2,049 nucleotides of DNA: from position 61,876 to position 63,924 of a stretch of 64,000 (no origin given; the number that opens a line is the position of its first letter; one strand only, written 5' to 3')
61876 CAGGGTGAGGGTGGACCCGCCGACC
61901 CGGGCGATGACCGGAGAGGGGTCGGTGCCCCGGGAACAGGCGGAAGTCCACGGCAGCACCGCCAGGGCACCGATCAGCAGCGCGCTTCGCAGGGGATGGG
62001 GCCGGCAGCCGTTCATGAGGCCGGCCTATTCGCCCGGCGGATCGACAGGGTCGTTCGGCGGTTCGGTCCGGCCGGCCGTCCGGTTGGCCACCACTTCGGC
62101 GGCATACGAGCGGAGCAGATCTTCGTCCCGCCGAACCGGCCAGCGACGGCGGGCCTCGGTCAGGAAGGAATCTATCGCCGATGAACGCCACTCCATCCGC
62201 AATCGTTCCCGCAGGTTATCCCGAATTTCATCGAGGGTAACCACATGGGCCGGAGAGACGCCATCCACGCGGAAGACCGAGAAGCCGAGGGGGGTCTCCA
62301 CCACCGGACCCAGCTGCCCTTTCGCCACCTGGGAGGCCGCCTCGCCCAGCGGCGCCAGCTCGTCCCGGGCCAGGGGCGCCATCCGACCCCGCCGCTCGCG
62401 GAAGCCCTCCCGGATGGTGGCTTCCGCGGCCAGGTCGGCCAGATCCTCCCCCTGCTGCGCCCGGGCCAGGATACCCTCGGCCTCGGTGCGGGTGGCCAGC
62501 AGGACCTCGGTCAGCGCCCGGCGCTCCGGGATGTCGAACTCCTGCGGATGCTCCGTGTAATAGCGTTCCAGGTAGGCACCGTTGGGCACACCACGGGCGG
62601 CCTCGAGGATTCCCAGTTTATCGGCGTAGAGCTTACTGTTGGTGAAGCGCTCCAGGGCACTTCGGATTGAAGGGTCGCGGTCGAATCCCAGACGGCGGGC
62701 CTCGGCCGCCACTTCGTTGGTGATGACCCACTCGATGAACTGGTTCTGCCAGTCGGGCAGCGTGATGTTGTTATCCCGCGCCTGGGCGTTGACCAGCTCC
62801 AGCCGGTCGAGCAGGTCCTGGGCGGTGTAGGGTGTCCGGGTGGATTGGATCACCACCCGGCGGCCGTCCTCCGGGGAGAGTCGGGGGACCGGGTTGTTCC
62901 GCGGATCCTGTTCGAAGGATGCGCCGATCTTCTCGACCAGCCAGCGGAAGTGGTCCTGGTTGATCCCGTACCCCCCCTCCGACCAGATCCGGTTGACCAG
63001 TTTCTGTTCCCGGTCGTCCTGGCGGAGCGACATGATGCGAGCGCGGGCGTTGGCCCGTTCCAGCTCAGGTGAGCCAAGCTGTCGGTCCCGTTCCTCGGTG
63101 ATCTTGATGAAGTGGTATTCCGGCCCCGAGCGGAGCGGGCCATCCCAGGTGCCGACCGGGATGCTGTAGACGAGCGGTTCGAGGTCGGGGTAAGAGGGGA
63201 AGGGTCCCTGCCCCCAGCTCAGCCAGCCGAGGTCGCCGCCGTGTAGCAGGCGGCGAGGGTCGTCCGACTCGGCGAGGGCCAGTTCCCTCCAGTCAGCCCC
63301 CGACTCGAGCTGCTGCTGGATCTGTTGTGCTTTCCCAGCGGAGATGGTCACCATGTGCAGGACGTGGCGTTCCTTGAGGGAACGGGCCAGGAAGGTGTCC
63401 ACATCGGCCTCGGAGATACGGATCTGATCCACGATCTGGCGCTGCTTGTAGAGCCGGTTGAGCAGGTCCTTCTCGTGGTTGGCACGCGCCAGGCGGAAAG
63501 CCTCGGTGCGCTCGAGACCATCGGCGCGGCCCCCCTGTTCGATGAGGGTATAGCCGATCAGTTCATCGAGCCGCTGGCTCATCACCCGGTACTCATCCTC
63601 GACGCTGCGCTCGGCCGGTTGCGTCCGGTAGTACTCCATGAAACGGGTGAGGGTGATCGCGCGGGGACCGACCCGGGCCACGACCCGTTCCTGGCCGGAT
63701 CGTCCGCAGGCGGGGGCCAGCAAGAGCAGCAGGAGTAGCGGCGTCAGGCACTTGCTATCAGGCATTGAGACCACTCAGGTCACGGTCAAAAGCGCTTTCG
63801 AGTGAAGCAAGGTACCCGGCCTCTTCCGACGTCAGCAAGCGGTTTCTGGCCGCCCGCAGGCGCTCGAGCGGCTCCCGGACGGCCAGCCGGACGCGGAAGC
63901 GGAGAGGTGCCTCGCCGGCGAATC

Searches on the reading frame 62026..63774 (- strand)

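Call 63: search_protein_families(library=pfam, proteins=[window:62026-63774:-], max_evalue=0.001)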
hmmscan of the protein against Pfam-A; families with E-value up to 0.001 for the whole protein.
window:62026-63774:- (582 aa): 3 families
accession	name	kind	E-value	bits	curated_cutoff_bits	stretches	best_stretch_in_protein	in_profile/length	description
PF13145.12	Rotamase_2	-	2.2e-19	70.9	27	1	402-519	6-121/121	PPIC-type PPIASE domain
PF00639.27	Rotamase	-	1.7e-15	58.2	21.7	2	148-226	21-96/97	PPIC-type PPIASE domain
PF13616.12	Rotamase_3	-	3.4e-11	44.1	22.5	1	147-228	38-115/116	PPIC-type PPIASE domain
